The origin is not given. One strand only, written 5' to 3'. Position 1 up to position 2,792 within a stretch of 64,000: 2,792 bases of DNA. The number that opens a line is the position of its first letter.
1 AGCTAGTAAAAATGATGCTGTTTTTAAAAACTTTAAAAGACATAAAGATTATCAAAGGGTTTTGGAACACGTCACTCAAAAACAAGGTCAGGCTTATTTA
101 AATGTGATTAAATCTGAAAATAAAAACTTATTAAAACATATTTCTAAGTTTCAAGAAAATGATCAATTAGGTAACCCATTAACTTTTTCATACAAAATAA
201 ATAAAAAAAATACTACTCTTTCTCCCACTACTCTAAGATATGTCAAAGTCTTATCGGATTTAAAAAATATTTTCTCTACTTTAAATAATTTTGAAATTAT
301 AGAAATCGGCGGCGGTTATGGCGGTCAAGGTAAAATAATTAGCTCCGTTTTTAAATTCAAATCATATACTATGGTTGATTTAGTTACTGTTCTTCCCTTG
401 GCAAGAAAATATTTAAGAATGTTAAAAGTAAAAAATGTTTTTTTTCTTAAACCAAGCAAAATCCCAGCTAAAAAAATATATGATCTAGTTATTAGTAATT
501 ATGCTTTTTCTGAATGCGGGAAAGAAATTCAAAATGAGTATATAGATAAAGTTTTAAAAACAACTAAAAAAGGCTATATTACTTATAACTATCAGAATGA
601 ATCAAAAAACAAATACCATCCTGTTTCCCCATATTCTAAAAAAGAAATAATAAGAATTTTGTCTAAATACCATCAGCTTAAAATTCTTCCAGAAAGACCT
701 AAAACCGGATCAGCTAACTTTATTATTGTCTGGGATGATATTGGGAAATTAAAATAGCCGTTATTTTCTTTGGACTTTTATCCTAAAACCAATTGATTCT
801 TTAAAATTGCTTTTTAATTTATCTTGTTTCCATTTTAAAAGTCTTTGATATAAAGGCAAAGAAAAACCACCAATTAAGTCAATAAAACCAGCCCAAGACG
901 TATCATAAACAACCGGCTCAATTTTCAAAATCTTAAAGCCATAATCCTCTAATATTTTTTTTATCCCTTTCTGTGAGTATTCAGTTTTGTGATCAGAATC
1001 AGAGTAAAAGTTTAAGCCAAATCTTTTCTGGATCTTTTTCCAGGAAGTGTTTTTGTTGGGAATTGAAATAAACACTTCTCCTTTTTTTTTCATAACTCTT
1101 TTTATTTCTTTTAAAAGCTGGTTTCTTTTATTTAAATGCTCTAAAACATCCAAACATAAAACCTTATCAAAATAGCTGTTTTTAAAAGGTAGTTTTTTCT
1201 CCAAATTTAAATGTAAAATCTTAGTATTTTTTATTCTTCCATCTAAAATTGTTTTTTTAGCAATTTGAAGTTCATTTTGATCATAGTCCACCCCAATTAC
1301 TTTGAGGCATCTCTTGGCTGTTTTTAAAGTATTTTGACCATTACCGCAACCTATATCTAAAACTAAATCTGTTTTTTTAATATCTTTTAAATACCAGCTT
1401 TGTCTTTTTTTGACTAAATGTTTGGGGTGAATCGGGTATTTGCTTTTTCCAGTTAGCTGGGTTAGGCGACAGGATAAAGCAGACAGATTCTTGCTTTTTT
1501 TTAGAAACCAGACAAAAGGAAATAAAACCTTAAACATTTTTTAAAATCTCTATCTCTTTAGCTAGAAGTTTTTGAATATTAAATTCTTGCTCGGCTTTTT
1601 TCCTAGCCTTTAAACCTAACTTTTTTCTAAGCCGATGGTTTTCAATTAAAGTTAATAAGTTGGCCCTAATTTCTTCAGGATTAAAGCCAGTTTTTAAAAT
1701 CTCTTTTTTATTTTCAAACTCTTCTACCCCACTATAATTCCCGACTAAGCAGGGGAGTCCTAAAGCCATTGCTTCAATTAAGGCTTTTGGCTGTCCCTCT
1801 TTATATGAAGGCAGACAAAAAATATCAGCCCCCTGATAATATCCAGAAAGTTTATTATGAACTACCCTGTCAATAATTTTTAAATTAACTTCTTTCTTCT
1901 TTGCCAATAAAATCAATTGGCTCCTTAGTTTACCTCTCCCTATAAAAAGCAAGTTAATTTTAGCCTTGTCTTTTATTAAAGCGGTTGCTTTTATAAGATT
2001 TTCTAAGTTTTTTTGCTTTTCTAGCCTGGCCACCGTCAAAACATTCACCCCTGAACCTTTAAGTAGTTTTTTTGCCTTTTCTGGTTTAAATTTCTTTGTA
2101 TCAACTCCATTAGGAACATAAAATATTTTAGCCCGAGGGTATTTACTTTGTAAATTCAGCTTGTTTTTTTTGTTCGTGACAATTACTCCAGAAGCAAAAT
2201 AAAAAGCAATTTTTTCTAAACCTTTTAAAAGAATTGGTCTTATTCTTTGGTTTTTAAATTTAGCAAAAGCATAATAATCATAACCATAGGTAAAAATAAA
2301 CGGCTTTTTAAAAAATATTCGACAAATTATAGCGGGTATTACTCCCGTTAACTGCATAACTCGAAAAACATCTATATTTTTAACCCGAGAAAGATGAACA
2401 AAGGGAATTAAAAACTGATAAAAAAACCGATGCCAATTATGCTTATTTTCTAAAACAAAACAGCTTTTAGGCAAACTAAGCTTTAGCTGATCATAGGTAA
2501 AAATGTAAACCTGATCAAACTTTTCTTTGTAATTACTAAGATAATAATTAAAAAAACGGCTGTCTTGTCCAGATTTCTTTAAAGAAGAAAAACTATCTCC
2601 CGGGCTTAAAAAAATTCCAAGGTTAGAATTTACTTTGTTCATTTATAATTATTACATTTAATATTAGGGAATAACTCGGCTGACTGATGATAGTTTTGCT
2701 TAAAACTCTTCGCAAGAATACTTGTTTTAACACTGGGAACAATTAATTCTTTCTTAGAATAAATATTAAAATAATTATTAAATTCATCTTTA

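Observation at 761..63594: About 57 kb co-directional glycosylation island lacking the canonical initiation, polymerisation and nucleotide-sugar-modifying genes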

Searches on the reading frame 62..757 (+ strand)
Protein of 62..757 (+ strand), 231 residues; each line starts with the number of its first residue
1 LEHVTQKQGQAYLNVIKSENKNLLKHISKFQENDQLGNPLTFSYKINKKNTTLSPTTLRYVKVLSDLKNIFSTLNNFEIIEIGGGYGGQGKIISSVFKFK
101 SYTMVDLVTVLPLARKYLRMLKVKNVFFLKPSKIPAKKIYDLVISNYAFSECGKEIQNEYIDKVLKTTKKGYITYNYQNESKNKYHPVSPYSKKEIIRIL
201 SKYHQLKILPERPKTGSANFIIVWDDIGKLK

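Call 3: search_protein_families(library=pfam, proteins=[window:62-757:+], max_evalue=0.01)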
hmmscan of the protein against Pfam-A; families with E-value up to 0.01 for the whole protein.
window:62-757:+ (231 aa): 1 family
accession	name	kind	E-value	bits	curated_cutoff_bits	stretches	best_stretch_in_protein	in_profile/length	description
PF08242.18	Methyltransf_12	-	0.0022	19.1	30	1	80-167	1-91/98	Methyltransferase domain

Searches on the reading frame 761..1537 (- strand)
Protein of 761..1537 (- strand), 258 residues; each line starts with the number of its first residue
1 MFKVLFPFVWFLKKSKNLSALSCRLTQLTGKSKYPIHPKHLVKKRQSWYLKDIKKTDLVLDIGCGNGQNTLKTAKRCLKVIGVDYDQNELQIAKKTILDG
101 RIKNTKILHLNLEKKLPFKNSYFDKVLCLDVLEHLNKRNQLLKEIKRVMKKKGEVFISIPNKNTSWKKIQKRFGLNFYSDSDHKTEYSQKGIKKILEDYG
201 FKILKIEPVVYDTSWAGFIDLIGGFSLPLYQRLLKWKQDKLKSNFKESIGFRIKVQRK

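Call 3: search_protein_families(library=pfam, proteins=[window:761-1537:-], max_evalue=0.01)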
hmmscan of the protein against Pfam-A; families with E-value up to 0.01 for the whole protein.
window:761-1537:- (258 aa): 22 families
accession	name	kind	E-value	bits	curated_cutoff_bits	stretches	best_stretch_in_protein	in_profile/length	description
PF08241.18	Methyltransf_11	-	5.6e-22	78.6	21.2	1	60-157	1-95/95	Methyltransferase domain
PF13649.12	Methyltransf_25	-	2.8e-19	70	27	1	59-153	1-97/97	Methyltransferase domain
PF13847.12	Methyltransf_31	-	3.4e-18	66.2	27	1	54-172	2-125/145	Methyltransferase domain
PF13489.12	Methyltransf_23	-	3.8e-17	62.9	27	1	53-205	20-163/164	Methyltransferase domain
PF08242.18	Methyltransf_12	-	1.6e-14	54.8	30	1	60-153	1-96/98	Methyltransferase domain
PF01209.24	Ubie_methyltran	-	1.9e-09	37.7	20.1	1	46-157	38-151/233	ubiE/COQ5 methyltransferase family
PF02353.26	CMAS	-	8.1e-09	35.6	27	1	52-164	59-172/273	Mycolic acid cyclopropane synthetase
PF05175.20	MTS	-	1.2e-06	28.8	23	1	55-174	31-155/170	Methyltransferase small domain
PF02390.23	Methyltransf_4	-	1.3e-06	28.4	24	1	57-157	3-115/173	Putative methyltransferase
PF08003.17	Methyltransf_9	-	4.4e-06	26.3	23.8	1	49-157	110-217/315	Protein of unknown function (DUF1698)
PF06325.19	PrmA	-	1.3e-05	25.3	22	1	53-158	159-259/296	Ribosomal protein L11 methyltransferase (PrmA)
PF07021.18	MetW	-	2.6e-05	24.4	21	1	52-162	10-112/193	Methionine biosynthesis protein MetW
PF03848.20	TehB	-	4.2e-05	23.5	20.4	1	55-175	30-149/193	Tellurite resistance protein TehB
PF01555.25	N6_N4_Mtase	-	5.3e-05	23.7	26.7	0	134-182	28-77/221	DNA methylase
PF05219.18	DREV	-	5.6e-05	22.8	26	1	54-159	93-188/265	DREV methyltransferase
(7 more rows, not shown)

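Call 10: find_encoding_contigs(protein=window:761-1537:-, flank=10000, max_places=4)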
Protein window:761-1537:- (258 aa): 4 contigs read that carry it; 3 places shown.
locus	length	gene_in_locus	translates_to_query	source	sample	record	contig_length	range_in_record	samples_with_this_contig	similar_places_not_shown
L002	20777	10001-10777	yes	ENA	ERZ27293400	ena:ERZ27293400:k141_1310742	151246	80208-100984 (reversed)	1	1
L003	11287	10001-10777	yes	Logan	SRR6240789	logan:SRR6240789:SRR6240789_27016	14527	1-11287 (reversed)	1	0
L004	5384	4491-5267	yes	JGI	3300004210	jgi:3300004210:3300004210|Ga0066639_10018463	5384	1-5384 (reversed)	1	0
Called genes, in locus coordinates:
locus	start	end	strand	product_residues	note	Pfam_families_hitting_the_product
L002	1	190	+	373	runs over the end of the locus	-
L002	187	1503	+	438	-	-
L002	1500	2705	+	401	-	-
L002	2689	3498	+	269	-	PF00535:Glycos_transf_2, PF10111:Glyco_tranf_2_2, PF13641:Glyco_tranf_2_3 (weak)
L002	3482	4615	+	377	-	PF13439:Glyco_transf_4, PF00534:Glycos_transf_1, PF20706:GT4-conflict (weak), PF13692:Glyco_trans_1_4, PF13524:Glyco_trans_1_2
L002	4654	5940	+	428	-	PF13439:Glyco_transf_4, PF13579:Glyco_trans_4_4, PF00534:Glycos_transf_1, PF13692:Glyco_trans_1_4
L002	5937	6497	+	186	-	PF13489:Methyltransf_23, PF07021:MetW (weak), PF08003:Methyltransf_9 (weak), PF13847:Methyltransf_31, PF08241:Methyltransf_11, PF08242:Methyltransf_12, PF13649:Methyltransf_25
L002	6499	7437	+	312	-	PF00535:Glycos_transf_2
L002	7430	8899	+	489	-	PF13231:PMT_2 (weak)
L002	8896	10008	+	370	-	PF13439:Glyco_transf_4 (weak), PF20706:GT4-conflict (weak), PF00534:Glycos_transf_1, PF13692:Glyco_trans_1_4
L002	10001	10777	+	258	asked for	PF01209:Ubie_methyltran, PF02353:CMAS, PF08003:Methyltransf_9 (weak), PF13489:Methyltransf_23, PF13847:Methyltransf_31, PF08241:Methyltransf_11, PF08242:Methyltransf_12, PF13649:Methyltransf_25, +3 more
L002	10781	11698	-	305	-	-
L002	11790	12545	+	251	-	PF13641:Glyco_tranf_2_3, PF00535:Glycos_transf_2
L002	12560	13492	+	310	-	PF01073:3Beta_HSD, PF01370:Epimerase, PF02719:Polysacc_synt_2 (faint), PF16363:GDP_Man_Dehyd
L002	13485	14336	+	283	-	PF01061:ABC2_membrane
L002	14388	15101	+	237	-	-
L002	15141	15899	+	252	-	PF00005:ABC_tran, PF13304:AAA_21 (faint)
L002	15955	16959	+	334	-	PF00106:adh_short, PF01073:3Beta_HSD, PF01370:Epimerase, PF02719:Polysacc_synt_2, PF04321:RmlD_sub_bind, PF05368:NmrA, PF07993:NAD_binding_4, PF16363:GDP_Man_Dehyd, +2 more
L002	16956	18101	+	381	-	PF01041:DegT_DnrJ_EryC1, PF00155:Aminotran_1_2, PF00266:Aminotran_5 (weak), PF01212:Beta_elim_lyase (weak)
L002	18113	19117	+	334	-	PF04101:Glyco_tran_28_C (weak)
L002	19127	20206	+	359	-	PF21360:PylC-like_N, PF02655:ATP-grasp_3 (faint), PF13535:ATP-grasp_4 (faint), PF15632:ATPgrasp_Ter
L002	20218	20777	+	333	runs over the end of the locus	PF03102:NeuB, PF08666:SAF (weak)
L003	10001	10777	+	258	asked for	PF01209:Ubie_methyltran, PF02353:CMAS, PF08003:Methyltransf_9 (weak), PF13489:Methyltransf_23, PF13847:Methyltransf_31, PF08241:Methyltransf_11, PF08242:Methyltransf_12, PF13649:Methyltransf_25, +3 more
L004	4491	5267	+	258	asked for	PF01209:Ubie_methyltran, PF02353:CMAS, PF08003:Methyltransf_9 (weak), PF13489:Methyltransf_23, PF13847:Methyltransf_31, PF08241:Methyltransf_11, PF08242:Methyltransf_12, PF13649:Methyltransf_25, +3 more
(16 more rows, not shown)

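Call 44: find_related_loci(query=L002:19127-20206:+, collection=metagenome_contigs, flank=10000)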
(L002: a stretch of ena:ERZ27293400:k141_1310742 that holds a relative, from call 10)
Query L002:19127-20206:+ (359 aa) in metagenome_contigs; peptide patterns used: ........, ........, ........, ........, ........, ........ (x = any residue, [..] = any of these).
150 stretches matched a pattern; 1 encode a relative of the query (tblastn E <= 1e-3); 1 distinct loci.
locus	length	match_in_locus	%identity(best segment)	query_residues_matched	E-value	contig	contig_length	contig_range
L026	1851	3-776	73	101-358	1e-147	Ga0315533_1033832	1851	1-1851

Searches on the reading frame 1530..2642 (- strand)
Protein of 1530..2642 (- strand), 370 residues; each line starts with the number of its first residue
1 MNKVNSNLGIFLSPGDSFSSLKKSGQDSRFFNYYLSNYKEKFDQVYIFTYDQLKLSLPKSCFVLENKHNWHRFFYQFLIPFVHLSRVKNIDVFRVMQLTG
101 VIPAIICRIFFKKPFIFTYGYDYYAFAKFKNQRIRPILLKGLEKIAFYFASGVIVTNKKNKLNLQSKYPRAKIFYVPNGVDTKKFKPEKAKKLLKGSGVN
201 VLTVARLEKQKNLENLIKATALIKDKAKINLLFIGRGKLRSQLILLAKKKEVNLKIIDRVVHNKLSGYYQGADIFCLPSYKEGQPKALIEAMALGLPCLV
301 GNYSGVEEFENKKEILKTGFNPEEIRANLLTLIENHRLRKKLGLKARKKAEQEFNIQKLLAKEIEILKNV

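Call 3: search_protein_families(library=pfam, proteins=[window:1530-2642:-], max_evalue=0.01)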
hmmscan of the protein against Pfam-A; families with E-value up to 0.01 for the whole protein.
window:1530-2642:- (370 aa): 5 families
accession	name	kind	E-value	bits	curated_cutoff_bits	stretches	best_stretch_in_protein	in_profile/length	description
PF00534.26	Glycos_transf_1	-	1.1e-30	106.8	26.4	1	188-348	5-171/172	Glycosyl transferases group 1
PF13692.12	Glyco_trans_1_4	-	9.3e-23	81.5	27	1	200-335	3-142/142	Glycosyl transferases group 1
PF13439.12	Glyco_transf_4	-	4.7e-07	30.4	28.5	1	71-183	54-169/170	Glycosyltransferase Family 4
PF20706.3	GT4-conflict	-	1.6e-06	27.8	26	1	176-310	177-320/385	Family 4 Glycosyltransferase in conflict systems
PF13524.12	Glyco_trans_1_2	-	0.00082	19.8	25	1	253-358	28-137/144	Glycosyl transferase-like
